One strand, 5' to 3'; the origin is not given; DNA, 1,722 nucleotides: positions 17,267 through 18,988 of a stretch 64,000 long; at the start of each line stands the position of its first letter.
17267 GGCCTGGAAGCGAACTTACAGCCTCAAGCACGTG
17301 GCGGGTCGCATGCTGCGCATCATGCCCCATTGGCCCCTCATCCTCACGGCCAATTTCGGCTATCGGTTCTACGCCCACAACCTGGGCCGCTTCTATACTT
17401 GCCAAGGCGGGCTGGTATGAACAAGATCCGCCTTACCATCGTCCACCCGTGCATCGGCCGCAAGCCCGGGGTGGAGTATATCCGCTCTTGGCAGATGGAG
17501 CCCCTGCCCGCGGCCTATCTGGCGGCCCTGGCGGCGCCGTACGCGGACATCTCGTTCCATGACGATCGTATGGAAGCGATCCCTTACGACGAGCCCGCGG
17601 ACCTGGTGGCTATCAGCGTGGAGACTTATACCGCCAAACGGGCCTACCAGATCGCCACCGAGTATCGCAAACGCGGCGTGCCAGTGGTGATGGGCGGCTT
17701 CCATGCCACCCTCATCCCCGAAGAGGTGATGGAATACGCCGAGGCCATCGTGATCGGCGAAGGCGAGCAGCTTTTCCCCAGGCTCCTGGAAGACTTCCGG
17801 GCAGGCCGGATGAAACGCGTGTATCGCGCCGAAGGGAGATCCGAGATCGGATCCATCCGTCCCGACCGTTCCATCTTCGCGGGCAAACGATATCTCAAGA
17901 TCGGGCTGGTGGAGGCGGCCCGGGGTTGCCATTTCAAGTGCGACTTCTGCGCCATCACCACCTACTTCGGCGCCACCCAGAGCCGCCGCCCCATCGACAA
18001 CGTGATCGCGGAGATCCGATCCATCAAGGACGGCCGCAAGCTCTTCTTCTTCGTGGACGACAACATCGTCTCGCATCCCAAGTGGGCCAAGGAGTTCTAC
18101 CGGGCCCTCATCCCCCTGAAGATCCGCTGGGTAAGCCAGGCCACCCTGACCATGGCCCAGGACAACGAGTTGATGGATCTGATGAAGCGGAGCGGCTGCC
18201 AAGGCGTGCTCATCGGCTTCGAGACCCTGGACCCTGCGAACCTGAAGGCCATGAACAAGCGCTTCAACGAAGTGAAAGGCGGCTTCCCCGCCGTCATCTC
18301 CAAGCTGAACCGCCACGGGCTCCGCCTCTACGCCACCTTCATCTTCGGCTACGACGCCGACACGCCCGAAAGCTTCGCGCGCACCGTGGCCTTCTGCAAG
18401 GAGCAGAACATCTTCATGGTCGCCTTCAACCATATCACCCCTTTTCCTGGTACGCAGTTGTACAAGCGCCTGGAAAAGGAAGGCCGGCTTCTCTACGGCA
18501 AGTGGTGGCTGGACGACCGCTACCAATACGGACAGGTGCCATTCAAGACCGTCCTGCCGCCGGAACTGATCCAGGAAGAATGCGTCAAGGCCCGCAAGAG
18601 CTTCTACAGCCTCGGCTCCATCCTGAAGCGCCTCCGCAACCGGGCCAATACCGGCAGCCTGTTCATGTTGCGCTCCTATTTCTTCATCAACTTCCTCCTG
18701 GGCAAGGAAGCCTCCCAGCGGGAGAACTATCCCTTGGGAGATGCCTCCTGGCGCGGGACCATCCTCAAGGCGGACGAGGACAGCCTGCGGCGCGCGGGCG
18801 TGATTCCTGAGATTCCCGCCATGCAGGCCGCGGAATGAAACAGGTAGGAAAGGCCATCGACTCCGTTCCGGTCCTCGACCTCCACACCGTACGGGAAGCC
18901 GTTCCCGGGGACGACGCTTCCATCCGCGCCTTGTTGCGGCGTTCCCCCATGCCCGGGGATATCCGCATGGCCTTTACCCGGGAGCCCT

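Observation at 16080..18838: Tandem pair of cobalamin-dependent radical SAM paralogs inside the lipid cluster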

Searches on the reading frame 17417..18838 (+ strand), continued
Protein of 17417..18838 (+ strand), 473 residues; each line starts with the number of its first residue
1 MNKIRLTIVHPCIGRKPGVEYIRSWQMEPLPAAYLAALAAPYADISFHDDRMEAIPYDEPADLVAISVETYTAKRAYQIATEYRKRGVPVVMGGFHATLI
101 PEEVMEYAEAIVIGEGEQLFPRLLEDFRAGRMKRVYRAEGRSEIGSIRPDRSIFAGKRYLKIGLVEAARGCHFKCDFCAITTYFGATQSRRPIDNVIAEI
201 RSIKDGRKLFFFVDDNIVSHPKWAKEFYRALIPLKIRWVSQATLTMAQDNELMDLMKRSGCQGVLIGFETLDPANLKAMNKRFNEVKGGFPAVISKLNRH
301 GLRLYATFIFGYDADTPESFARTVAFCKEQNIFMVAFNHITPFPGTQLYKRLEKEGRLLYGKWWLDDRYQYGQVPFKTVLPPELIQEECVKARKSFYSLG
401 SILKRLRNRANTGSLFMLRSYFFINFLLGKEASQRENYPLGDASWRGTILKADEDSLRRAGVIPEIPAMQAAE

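Call 16: find_encoding_contigs(protein=P0012, flank=10000, max_places=2)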
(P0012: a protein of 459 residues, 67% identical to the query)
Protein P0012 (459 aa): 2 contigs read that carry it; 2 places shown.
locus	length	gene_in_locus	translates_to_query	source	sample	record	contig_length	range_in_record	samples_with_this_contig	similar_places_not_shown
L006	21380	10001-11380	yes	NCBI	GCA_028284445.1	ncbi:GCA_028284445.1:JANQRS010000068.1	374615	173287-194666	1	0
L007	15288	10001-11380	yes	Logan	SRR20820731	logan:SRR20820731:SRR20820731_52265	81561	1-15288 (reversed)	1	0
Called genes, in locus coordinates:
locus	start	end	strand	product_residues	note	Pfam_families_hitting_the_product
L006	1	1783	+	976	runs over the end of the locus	PF00069:Pkinase, PF07714:PK_Tyr_Ser-Thr, PF03109:ABC1, PF13424:TPR_12, PF24885:TPR_NPHP3, PF13424:TPR_12, PF24885:TPR_NPHP3, PF13424:TPR_12, +19 more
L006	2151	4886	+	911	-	PF20720:nSTAND3 (faint), PF24883:NPHP3_N (faint), PF05729:NACHT, PF03781:FGE-sulfatase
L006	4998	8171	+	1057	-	PF05729:NACHT (weak), PF03781:FGE-sulfatase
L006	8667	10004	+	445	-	PF02310:B12-binding, PF04055:Radical_SAM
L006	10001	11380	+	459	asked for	PF02310:B12-binding, PF19864:Radical_SAM_N2 (faint), PF04055:Radical_SAM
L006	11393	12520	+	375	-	-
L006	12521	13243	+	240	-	-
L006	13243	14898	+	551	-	PF03321:GH3, PF23571:GH3_M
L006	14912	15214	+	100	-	-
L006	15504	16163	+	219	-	PF03483:B3_4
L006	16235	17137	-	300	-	PF01963:TraB_PrgY_gumN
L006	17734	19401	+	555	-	PF00501:AMP-binding, PF13193:AMP-binding_C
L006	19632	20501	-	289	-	PF19089:DUF5777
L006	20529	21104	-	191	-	PF04264:YceI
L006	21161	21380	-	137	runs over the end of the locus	-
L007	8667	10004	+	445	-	PF02310:B12-binding, PF04055:Radical_SAM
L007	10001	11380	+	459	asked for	PF02310:B12-binding, PF19864:Radical_SAM_N2 (faint), PF04055:Radical_SAM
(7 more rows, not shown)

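Call 23: find_related_loci(query=A1, collection=genome_contigs, flank=10000)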
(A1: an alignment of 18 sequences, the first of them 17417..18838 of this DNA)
Query A1 (473 aa) in genome_contigs; peptide patterns used: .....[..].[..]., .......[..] (x = any residue, [..] = any of these).
600 stretches matched a pattern (row limit reached: there are more); 589 encode a relative of the query (tblastn E <= 1e-3); the best 80 are kept; 80 distinct loci.
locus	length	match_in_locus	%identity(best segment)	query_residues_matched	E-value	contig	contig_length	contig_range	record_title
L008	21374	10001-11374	66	4-461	0e+0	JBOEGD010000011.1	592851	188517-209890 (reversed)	MAG: Calditrichia bacterium isolate PBSAbac4 PBSAd_contig_226, whole genome shotgun sequence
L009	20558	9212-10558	66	4-452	0e+0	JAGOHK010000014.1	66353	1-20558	MAG: Leptospiraceae bacterium isolate Go_SlAct_bin_98 Go_SlAct_1196_length_66353_cov_11.434995, whole genome shotgun seq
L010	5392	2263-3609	66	4-452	0e+0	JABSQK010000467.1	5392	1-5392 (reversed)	MAG: Lentisphaeria bacterium isolate DT_58 DT-Lentisphaeria-1_scaffold_467, whole genome shotgun sequence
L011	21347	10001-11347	66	4-452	0e+0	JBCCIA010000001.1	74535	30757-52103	MAG: Spirochaetota bacterium isolate P01_B01_bin.8 k141_3938132_length_74535_cov_12.0000, whole genome shotgun sequence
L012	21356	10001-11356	64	2-452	0e+0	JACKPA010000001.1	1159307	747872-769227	MAG: Leptospiraceae bacterium isolate HK-STAS-SPIR-3 HK-STAS-SPIR-3_1, whole genome shotgun sequence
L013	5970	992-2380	63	4-468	0e+0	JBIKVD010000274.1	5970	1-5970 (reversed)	MAG: Oligoflexales bacterium isolate ME2015-08-19_3300042395_group6_bin52 Rohwer_bin1138_scaffold_7802_c1, whole genome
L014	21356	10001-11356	62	3-453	0e+0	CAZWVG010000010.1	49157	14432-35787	MAG TPA_asm: uncultured Gemmatimonadaceae bacterium isolate binchicken_co322_18 genome assembly, contig: NODE_1280_lengt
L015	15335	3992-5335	64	3-450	0e+0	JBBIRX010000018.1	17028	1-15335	MAG: Anaeromyxobacter sp. isolate QNS170220_bin_36 NODE_1717_length_17028_cov_2.28253, whole genome shotgun sequence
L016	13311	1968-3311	62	4-450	0e+0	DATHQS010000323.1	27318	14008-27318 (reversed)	MAG TPA_asm: Candidatus Acidiferrales bacterium isolate SMAG_U12745 k141_1871559, whole genome shotgun sequence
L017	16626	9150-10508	61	1-452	0e+0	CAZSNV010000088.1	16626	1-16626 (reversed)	MAG TPA_asm: uncultured Gemmatimonadaceae bacterium isolate SRP136066_co1_116 genome assembly, contig: NODE_3660_length_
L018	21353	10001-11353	62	4-453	0e+0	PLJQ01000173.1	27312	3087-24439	MAG: Limisphaerales bacterium isolate palsa_1396 73.20110800_P1M.49_contig_52685, whole genome shotgun sequence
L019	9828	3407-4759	62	4-453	0e+0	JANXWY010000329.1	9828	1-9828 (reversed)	MAG: Verrucomicrobia bacterium isolate GL140_2_metabat_307_sub GL140_2_k141_202057, whole genome shotgun sequence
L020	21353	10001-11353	62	4-453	0e+0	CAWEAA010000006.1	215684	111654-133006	MAG: uncultured Verrucomicrobiae bacterium isolate MFD05580.bin.1.24 genome assembly, contig: contig_31906, whole genome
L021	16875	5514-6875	61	1-453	0e+0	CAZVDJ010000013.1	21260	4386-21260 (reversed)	MAG TPA_asm: uncultured Gemmatimonadaceae bacterium isolate SRP287051_co2_220 genome assembly, contig: NODE_4879_length_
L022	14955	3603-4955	63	4-453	0e+0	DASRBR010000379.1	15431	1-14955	MAG TPA_asm: Verrucomicrobiia bacterium isolate SMAG_U9932 k141_425406, whole genome shotgun sequence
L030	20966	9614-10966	60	4-452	0e+0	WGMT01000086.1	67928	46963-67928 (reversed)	MAG: bacterium isolate RI_153 c_000000077970, whole genome shotgun sequence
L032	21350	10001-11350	63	2-450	0e+0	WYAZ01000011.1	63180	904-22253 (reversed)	MAG: Deltaproteobacteria bacterium isolate PRO2 k127_94606, whole genome shotgun sequence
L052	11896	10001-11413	56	1-462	0e+0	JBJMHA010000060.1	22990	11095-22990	MAG: Thermoanaerobaculia bacterium isolate H1_16_all_fractions_metab_conc_6_69_19 k255_3066121, whole genome shotgun seq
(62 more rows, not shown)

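Call 32: search_protein_families(library=pfam, proteins=[L003:5499-6467:-, L009:7304-7882:+, L018:7208-8179:-, L018:6447-7172:-], max_evalue=1)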
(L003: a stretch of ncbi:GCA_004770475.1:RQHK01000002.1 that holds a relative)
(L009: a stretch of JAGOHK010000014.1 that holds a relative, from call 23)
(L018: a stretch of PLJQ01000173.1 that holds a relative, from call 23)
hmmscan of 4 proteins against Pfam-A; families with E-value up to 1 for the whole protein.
L003:5499-6467:- (322 aa): 1 family
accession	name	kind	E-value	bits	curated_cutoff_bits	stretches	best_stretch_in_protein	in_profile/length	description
PF02089.21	Palm_thioest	-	0.0037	17.4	26.8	1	133-201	52-120/254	Palmitoyl protein thioesterase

L009:7304-7882:+ (192 aa): 9 families
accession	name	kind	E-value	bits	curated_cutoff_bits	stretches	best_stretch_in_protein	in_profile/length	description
PF13474.12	SnoaL_3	-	2.8e-05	24.9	22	1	38-154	7-118/121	SnoaL-like domain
PF12680.13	SnoaL_2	-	0.0012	19.8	27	1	42-96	7-60/102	SnoaL-like domain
PF07366.18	SnoaL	-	0.013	15.7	28.4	1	37-84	5-52/126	SnoaL-like polyketide cyclase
PF08332.16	CaMKII_AD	-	0.039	14.6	22.1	1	30-153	3-125/128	Calcium/calmodulin dependent protein kinase II association domain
PF09441.15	Abp2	-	0.055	13.9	25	1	11-76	16-83/171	ARS binding protein 2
PF03597.20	FixS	-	0.093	12.9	23.1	1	167-187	1-21/44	Cytochrome oxidase maturation protein cbb3-type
PF06305.16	LapA_dom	-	0.11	12.8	28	1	151-187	5-37/64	Lipopolysaccharide assembly protein A domain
PF14534.12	DUF4440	-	0.12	13.2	25.2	1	33-146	2-106/107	Domain of unknown function (DUF4440)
PF18223.6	PilJ_C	-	0.27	12.1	26.7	1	130-155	68-95/95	Pili PilJ C-terminal domain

L018:7208-8179:- (323 aa): 1 family
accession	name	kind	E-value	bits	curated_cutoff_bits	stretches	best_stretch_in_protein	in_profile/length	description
PF11583.14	AurF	-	6.5e-17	62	29.6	1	32-238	31-231/282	P-aminobenzoate N-oxygenase AurF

L018:6447-7172:- (241 aa): 2 families
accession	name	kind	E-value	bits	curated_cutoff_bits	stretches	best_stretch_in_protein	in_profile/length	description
PF00132.30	Hexapep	-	0.0053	16.8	27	0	186-205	16-35/36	Bacterial transferase hexapeptide (six repeats)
PF14602.12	Hexapep_2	-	0.16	12.1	27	0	157-166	3-12/34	Hexapeptide repeat of succinyl-transferase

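Call 38: search_solved_structures(query=A1, max_evalue=0.001)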
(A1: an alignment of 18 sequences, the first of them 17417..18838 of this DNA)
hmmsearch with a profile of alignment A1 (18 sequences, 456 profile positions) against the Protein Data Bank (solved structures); distinct sequences matched with E-value up to 0.001: 5.
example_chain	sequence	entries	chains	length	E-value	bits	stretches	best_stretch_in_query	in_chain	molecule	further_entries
6fd2_B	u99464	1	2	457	3.7e-12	48.7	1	159-347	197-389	Putative apramycin biosynthetic oxidoreductase 4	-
9ccb_A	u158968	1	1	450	4.3e-11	45.2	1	161-348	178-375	Radical SAM core domain-containing protein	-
9n1b_A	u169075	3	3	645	3e-07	32.6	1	151-322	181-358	Radical SAM protein | Radical SAM enzyme CysS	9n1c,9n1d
6wte_A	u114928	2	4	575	1.5e-05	26.9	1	160-345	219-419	B12-binding domain-containing protein | Tryptophan-C2-methyltransferase containing B12-binding domain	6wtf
7kdx_A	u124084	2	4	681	0.00026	22.9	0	160-321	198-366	Methyltransferase TokK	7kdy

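Call 72: search_protein_families(library=pfam, proteins=[L012:8518-9984:+, L012:11467-13356:+, L012:6977-7783:+, L012:4813-5784:+, L030:8143-9579:+, L030:7102-7917:+, L030:6152-7072:+, L030:4489-5517:+, L032:14256-16235:+, L032:6451-7680:+], max_evalue=0.001)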
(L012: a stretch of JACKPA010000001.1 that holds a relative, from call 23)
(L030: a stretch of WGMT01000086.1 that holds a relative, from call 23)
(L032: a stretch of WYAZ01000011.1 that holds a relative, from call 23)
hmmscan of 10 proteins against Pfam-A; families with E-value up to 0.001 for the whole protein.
L012:8518-9984:+ (488 aa): 1 family
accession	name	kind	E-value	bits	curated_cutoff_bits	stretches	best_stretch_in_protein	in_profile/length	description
PF00128.31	Alpha-amylase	-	1.4e-06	28.2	22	0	256-362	261-375/446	Alpha amylase, catalytic domain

L012:11467-13356:+ (629 aa): 4 families
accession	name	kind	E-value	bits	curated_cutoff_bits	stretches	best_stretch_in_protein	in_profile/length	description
PF00211.25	Guanylate_cyc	-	2.5e-22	79.8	21.9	1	162-334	9-179/183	Adenylate and Guanylate cyclase catalytic domain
PF08448.16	PAS_4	-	3e-07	31.1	23.1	1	6-113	1-102/110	PAS fold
PF13426.13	PAS_9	-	5.1e-05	23.9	27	1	11-112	2-97/103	PAS domain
PF00989.32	PAS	-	9e-05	22.9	22.6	1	4-51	5-52/113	PAS fold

L012:6977-7783:+ (268 aa): 1 family
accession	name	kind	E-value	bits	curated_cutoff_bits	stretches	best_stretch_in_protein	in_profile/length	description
PF05593.20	RHS_repeat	-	4.1e-22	78.5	22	3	208-240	1-33/38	RHS Repeat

L012:4813-5784:+ (323 aa): 0 families

L030:8143-9579:+ (478 aa): 2 families
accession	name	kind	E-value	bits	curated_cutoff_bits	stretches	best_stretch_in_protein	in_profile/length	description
PF03819.22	MazG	-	3e-23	82.3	22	1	284-357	1-74/74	MazG nucleotide pyrophosphohydrolase domain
PF00590.25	TP_methylase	-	2.2e-20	74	27.8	1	37-240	2-211/212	Tetrapyrrole (Corrin/Porphyrin) Methylases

L030:7102-7917:+ (271 aa): 0 families

L030:6152-7072:+ (306 aa): 1 family
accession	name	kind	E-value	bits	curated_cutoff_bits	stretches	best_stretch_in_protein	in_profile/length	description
PF03069.20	FmdA_AmdA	-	5.2e-27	95.2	27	2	149-226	193-271/373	Acetamidase/Formamidase family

L030:4489-5517:+ (342 aa): 3 families
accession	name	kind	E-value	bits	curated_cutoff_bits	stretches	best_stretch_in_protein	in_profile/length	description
PF00753.33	Lactamase_B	-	3.5e-23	83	22.7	1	69-232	18-195/196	Metallo-beta-lactamase superfamily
PF12706.13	Lactamase_B_2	-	2e-08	34.5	27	1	69-181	3-119/200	Beta-lactamase superfamily domain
PF19583.5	ODP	-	9e-06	26.1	27.2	1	78-205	28-146/194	ODP family beta lactamase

L032:14256-16235:+ (659 aa): 3 families
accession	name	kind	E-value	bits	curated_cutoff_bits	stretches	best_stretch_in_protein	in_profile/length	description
PF02239.22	Cytochrom_D1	-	2.8e-95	319.4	25.5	1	275-654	2-368/368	Cytochrome D1 heme domain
PF13442.11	Cytochrome_CBB3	-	2.1e-16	60.4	27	1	166-238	4-68/68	Cytochrome C oxidase, cbb3-type, subunit III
PF00034.26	Cytochrom_C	-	3.4e-11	44.7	21.3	1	62-144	4-87/90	Cytochrome c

L032:6451-7680:+ (409 aa): 0 families

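Call 73: find_encoding_contigs(protein=P0006, flank=10000, max_places=1)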
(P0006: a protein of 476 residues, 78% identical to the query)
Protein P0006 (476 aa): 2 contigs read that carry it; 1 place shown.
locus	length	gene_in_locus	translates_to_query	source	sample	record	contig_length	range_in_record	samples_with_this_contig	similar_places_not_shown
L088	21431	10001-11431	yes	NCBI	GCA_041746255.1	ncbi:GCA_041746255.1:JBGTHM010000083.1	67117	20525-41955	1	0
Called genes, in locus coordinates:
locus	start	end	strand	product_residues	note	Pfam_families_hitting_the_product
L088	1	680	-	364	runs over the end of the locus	-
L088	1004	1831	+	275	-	PF14394:DUF4423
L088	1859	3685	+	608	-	PF10102:DUF2341 (weak), PF13385:Laminin_G_3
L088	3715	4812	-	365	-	PF01261:AP_endonuc_2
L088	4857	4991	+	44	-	-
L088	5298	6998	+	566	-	PF15892:BNR_4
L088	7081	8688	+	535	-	PF03321:GH3, PF23571:GH3_M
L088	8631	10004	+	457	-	PF02310:B12-binding, PF04055:Radical_SAM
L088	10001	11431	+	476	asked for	PF02310:B12-binding, PF19864:Radical_SAM_N2 (weak), PF04055:Radical_SAM, PF13282:DUF4070 (weak)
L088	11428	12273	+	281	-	-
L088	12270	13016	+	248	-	PF04116:FA_hydroxylase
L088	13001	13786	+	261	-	-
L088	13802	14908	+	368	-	PF00583:Acetyltransf_1 (faint)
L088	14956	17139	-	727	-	-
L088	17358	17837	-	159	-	-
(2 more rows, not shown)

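Call 77: search_dna_similar(query=window:17417-18838:+, collection=plasmids, mode=protein, max_evalue=1e-50, max_rows=20)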
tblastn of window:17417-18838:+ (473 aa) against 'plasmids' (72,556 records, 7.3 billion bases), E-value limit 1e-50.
Records with a match: 7; places in all: 12; records where one place covers at least 80% of the query: 2.
Best place of each record, by identity: <60% 7.
By first word of the organism name: Citrobacter 1; Paraclostridium 1; Clostridium 1; Synechocystis 1; Treponema 1; Chondrinema 1; Acetoanaerobium 1.
By predicted mobility (MOB-suite, as given by PLSDB): non-mobilizable 6; mobilizable 1.
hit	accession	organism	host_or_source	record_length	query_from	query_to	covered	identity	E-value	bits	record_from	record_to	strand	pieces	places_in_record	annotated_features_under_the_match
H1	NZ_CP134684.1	Citrobacter portucalensis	Larus michahellis,bacteria,cloaca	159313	4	451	95%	49.7%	2e-144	463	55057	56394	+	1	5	radical SAM protein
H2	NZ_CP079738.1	Paraclostridium bifermentans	whole organism,soil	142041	44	411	78%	34.7%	2e-61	224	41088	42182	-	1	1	radical SAM protein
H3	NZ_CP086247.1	Clostridium sp. CF011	single colony,bovine feces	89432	44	363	68%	38.0%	1e-62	228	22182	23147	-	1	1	radical SAM protein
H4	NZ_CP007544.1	Synechocystis sp. PCC 6714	-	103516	51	419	78%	32.4%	7e-52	196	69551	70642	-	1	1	radical SAM protein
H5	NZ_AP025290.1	Treponema saccharophilum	-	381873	45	423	80%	30.7%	1e-61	224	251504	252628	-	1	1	radical SAM protein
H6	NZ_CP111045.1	Chondrinema litorale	Seaweed,red alga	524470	44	404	76%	31.6%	2e-53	201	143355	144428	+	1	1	radical SAM protein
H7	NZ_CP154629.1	Acetoanaerobium noterae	cell culture,Sludge of a digestion ...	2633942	44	406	77%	31.3%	6e-58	214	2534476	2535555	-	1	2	none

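Call 78: get_annotated_region(hit=H1, flank=14000)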
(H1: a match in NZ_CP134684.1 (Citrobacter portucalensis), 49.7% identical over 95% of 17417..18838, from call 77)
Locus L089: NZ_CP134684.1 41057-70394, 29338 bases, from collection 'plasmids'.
description: Citrobacter portucalensis strain 64A:C plasmid unnamed1, complete sequence
organism: Citrobacter portucalensis (NCBI taxid 1639133)
taxonomy: Bacteria; Pseudomonadota; Gammaproteobacteria; Enterobacterales; Enterobacteriaceae; Citrobacter; Citrobacter portucalensis
host: -; source: Larus michahellis,bacteria,cloaca; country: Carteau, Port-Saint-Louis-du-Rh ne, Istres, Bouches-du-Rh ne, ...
typing (MOB-suite, as given by PLSDB): mobilizable; replicon IncFIB,IncFII; relaxase MOBP
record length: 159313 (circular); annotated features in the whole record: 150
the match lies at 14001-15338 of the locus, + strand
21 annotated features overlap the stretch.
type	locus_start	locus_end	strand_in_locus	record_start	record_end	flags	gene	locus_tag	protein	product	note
CDS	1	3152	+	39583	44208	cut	-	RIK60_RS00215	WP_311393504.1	alpha-2-macroglobulin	GO:0010951 - negative regulation of endopeptidase activity [Evidence IEA]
CDS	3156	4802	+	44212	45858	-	-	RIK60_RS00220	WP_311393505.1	DUF2300 domain-containing protein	-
CDS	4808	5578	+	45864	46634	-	-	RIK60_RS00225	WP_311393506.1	DUF2135 domain-containing protein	-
CDS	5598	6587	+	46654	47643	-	-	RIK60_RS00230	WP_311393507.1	hypothetical protein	-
CDS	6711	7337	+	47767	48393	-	-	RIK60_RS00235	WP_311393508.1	hypothetical protein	-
CDS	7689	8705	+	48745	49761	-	-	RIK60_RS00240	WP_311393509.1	hypothetical protein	-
CDS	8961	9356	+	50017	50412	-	-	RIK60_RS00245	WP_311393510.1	SMI1/KNR4 family protein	-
CDS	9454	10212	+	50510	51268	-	-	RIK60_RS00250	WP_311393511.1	hypothetical protein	-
CDS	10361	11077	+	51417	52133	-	-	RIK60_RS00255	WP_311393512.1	hypothetical protein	-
CDS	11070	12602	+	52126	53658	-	-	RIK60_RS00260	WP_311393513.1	GH3 auxin-responsive promoter family protein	-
CDS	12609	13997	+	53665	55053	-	-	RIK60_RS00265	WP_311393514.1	radical SAM protein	-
CDS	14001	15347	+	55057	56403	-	-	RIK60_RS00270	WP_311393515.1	radical SAM protein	-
CDS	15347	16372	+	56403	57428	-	-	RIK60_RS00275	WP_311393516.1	N-acetyltransferase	-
CDS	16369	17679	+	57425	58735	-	-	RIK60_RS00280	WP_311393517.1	radical SAM protein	-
CDS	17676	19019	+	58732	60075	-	-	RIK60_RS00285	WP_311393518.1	radical SAM protein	-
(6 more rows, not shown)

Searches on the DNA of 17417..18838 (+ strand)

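Call 79: search_dna_similar(query=L089:10361-22456:+, collection=ecoli_genomes, mode=near, max_rows=10)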
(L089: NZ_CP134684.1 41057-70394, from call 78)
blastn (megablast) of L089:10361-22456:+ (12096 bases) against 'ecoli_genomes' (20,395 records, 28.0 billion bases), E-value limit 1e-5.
No match.
